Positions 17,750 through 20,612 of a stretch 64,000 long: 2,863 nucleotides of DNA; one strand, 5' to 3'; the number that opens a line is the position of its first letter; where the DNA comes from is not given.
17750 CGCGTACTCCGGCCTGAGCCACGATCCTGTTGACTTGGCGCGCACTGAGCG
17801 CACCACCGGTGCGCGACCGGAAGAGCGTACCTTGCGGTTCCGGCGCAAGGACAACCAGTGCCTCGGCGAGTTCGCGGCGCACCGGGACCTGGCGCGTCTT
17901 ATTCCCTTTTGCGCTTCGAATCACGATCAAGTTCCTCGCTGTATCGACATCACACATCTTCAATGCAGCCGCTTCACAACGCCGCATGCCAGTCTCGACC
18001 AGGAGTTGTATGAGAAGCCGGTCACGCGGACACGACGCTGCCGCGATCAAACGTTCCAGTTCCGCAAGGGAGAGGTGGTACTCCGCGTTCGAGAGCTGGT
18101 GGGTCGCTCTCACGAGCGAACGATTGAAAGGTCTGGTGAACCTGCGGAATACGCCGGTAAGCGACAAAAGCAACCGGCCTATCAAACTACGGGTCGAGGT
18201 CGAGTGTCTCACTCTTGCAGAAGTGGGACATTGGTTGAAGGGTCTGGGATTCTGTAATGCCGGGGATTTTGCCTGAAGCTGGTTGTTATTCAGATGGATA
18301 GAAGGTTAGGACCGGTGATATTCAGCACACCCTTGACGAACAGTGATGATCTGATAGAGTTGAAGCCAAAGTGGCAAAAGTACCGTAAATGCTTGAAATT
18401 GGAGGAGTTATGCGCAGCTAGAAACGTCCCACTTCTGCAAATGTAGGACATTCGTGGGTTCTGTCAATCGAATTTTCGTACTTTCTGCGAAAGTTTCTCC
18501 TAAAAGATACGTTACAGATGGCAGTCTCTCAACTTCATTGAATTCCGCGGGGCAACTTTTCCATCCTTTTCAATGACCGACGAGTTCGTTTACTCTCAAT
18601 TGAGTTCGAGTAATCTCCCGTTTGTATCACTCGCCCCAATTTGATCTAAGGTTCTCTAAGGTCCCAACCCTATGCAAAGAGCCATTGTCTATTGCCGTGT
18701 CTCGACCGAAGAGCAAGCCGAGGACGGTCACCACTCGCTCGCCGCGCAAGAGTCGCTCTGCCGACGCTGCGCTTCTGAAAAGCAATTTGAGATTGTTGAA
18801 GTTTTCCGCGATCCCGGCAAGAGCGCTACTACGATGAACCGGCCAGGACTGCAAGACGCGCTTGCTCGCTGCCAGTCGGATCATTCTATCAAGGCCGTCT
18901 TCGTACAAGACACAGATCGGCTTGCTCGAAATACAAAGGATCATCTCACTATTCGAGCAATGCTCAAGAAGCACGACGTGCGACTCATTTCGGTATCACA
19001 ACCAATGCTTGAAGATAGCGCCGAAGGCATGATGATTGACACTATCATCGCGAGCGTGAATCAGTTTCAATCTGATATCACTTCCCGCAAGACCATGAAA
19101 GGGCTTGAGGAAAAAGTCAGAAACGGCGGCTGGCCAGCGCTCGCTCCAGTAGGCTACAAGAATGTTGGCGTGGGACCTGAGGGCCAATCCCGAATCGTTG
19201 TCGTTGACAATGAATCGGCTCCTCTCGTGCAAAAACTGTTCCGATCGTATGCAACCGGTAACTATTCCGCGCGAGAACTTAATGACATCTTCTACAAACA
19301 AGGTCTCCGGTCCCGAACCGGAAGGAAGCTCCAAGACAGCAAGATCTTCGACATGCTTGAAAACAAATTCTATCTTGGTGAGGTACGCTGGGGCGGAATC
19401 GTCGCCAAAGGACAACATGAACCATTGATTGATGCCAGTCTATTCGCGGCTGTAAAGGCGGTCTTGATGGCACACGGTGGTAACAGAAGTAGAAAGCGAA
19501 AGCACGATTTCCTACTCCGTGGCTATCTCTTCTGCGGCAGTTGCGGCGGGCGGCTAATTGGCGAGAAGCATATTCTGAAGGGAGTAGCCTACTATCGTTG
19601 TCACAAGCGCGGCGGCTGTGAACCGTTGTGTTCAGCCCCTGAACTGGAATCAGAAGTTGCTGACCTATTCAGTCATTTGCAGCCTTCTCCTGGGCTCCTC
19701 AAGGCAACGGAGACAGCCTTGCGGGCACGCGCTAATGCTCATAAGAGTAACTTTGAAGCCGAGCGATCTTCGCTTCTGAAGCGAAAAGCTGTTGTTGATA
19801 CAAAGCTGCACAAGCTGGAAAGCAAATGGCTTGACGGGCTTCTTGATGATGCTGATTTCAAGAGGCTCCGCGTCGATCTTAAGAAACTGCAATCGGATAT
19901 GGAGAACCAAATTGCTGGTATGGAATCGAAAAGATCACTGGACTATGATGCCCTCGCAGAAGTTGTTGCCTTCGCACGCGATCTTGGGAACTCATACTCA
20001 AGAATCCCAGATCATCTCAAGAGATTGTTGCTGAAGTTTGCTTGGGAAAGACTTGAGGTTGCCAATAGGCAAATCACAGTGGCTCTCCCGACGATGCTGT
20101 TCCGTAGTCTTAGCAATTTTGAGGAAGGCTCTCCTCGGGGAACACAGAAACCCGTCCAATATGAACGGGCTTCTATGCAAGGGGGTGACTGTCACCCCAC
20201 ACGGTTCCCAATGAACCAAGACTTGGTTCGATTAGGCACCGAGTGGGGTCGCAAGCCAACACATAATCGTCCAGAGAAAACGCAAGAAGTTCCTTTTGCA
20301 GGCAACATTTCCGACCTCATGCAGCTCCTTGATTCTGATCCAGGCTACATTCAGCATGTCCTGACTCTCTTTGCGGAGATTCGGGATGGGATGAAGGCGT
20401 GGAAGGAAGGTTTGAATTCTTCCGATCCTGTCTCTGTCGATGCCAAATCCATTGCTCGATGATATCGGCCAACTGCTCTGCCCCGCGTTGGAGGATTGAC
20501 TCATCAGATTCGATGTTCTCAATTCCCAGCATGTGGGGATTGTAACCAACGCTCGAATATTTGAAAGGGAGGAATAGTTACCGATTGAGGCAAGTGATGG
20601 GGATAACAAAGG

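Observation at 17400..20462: Candidate invertible DNA switch flanked by two recombinase genes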

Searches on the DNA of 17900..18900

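Call 56: search_rna_families(source=window, start=17900, end=18900, threshold=evalue, max_evalue=1)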
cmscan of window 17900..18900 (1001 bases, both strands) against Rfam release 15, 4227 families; matches with E-value up to 1: 0.
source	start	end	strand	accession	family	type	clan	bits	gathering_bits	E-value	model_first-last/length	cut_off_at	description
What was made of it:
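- No Rfam family matches (call 56).
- Tried and rejected: Rfam on 17900-18900: no match (call 56).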

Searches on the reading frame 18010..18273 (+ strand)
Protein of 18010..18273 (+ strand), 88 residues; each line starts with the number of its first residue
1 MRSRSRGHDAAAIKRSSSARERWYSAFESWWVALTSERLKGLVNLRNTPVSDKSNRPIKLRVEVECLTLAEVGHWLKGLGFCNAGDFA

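Call 39: list_cluster_members(proteins=[window:18010-18273:+, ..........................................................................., window:18294-18443:+, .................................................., window:18293-18451:-, window:18424-18573:+, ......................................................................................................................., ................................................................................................, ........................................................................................, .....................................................])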
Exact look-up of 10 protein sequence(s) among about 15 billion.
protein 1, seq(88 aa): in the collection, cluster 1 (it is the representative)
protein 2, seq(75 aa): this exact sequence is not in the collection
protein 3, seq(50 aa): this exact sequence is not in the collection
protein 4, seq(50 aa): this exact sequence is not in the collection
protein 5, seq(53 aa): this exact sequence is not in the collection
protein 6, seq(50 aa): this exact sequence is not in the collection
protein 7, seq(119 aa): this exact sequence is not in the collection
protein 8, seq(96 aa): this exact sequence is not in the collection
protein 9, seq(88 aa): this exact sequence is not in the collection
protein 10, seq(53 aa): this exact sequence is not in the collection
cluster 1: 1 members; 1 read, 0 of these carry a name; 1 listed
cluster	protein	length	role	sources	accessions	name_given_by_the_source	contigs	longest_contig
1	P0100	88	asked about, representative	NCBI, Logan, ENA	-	-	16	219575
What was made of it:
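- An antisense ORF diagnostic of orientation A is on 16 contigs, while nine B-type variants are absent from the collection (call 39).
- Tried and rejected: Exact look-ups of nine ORF variants predicted for orientation B found nothing, while the A-type control is on 16 contigs (call 39).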

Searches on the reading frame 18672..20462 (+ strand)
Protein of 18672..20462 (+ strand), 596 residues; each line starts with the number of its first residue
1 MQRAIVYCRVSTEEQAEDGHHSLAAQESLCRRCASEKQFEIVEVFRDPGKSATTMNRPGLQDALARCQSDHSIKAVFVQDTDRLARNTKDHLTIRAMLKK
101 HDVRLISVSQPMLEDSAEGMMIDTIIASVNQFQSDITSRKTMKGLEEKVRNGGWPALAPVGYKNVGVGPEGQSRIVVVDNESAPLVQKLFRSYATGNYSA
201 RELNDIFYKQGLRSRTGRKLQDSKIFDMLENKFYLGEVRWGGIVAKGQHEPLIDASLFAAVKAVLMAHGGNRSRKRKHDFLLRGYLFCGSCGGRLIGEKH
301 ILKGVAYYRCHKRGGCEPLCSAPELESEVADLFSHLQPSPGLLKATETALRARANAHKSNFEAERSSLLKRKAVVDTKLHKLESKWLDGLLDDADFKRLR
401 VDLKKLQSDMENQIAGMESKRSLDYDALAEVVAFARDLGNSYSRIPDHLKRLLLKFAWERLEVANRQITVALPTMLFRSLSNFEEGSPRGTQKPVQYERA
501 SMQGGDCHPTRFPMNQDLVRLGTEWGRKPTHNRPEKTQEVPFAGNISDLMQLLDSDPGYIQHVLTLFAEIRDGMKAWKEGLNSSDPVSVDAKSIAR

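Call 7: search_protein_families(library=pfam, proteins=[window:18672-20462:+], max_evalue=0.01)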
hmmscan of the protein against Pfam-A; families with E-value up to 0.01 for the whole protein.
window:18672-20462:+ (596 aa): 3 families
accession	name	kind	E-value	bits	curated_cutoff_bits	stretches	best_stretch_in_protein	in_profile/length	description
PF00239.26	Resolvase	-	7.5e-34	117.3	23.3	1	4-154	1-145/145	Resolvase, N terminal domain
PF07508.19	Recombinase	-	1.7e-11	44.7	21.1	1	181-264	2-98/102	Recombinase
PF13408.12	Zn_ribbon_recom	-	3.2e-06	27.8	25.3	1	281-326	1-50/58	Recombinase zinc beta ribbon domain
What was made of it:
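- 18672..20462 (+): Large serine recombinase (596 aa). No promoter-like site of its own strand was found between D and its start, so it is putatively transcribed from P_in in the present orientation. Resolvase + Recombinase + Zn_ribbon_recom (call 7).
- Checked: The 596-aa large serine recombinase gene at 18672-20462(+) is confirmed (Resolvase + Recombinase + Zn_ribbon_recom, call 7).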

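Call 11: find_encoding_contigs(protein=window:18672-20462:+, flank=10000, max_places=10)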
Protein window:18672-20462:+ (596 aa): 19 contigs read that carry it; 5 places shown.
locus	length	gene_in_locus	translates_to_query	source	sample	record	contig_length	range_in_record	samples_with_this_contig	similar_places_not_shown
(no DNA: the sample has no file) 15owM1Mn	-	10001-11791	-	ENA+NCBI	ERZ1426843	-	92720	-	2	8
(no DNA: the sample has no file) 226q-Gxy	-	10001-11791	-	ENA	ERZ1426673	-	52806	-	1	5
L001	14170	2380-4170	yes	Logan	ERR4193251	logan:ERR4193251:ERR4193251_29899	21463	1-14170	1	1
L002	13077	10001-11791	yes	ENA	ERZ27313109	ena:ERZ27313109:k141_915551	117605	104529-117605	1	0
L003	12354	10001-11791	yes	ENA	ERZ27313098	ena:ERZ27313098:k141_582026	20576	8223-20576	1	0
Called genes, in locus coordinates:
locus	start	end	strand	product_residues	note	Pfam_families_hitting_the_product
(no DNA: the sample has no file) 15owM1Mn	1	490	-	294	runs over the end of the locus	PF13814:Replic_Relax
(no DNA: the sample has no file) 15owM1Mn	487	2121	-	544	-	-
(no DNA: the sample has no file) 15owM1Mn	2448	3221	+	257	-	-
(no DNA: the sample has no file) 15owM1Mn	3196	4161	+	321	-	PF04055:Radical_SAM (faint)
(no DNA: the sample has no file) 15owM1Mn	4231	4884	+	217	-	PF01966:HD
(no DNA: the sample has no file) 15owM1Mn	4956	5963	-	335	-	PF13814:Replic_Relax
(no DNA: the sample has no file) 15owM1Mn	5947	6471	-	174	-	PF02075:RuvC (weak)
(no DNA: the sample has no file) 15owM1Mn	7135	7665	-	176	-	PF00717:Peptidase_S24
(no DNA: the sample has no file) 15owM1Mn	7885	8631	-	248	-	-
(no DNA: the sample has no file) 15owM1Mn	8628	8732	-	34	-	-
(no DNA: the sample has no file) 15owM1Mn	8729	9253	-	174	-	PF00589:Phage_integrase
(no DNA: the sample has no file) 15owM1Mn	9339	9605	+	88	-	-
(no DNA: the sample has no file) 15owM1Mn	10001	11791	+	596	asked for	PF00239:Resolvase, PF07508:Recombinase, PF13408:Zn_ribbon_recom (weak)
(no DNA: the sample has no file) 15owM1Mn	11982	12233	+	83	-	-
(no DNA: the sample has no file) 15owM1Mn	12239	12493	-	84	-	-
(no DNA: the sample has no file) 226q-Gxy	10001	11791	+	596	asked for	PF00239:Resolvase, PF07508:Recombinase, PF13408:Zn_ribbon_recom (weak)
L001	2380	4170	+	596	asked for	PF00239:Resolvase, PF07508:Recombinase, PF13408:Zn_ribbon_recom (weak)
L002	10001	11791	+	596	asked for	PF00239:Resolvase, PF07508:Recombinase, PF13408:Zn_ribbon_recom (weak)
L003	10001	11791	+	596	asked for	PF00239:Resolvase, PF07508:Recombinase, PF13408:Zn_ribbon_recom (weak)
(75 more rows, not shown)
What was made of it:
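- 18672..20462 (+): The exact protein is on at least 19 contigs (call 11).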

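Call 41: search_protein_families(library=ncbifam, proteins=[window:18672-20462:+], max_evalue=0.01)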
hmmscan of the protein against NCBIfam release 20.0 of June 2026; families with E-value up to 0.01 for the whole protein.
window:18672-20462:+ (596 aa): 6 families
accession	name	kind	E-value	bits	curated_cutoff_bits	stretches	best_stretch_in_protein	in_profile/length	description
NF047343.1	SCCmet_CcrB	equivalog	4e-34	118.2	900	1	3-297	8-311/542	cassette chromosome recombinase CcrB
NF041201.1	recomb_XisF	equivalog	2.1e-23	83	375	1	5-317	2-335/465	fdxN element excision recombinase XisF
NF047347.1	SCCmet_CcrC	equivalog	8.9e-21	74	900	1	4-416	5-451/558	cassette chromosome recombinase CcrC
NF049883.1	resolv_YneB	equivalog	1.5e-20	73.6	175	1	3-155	1-149/211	YneB family resolvase-like protein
NF047344.1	SCCmet_CcrA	equivalog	4.3e-15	55.8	700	1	1-197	1-185/442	cassette chromosome recombinase CcrA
NF033518.0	transpos_IS607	equivalog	1.7e-10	40.8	110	1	3-134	55-176/187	IS607 family transposase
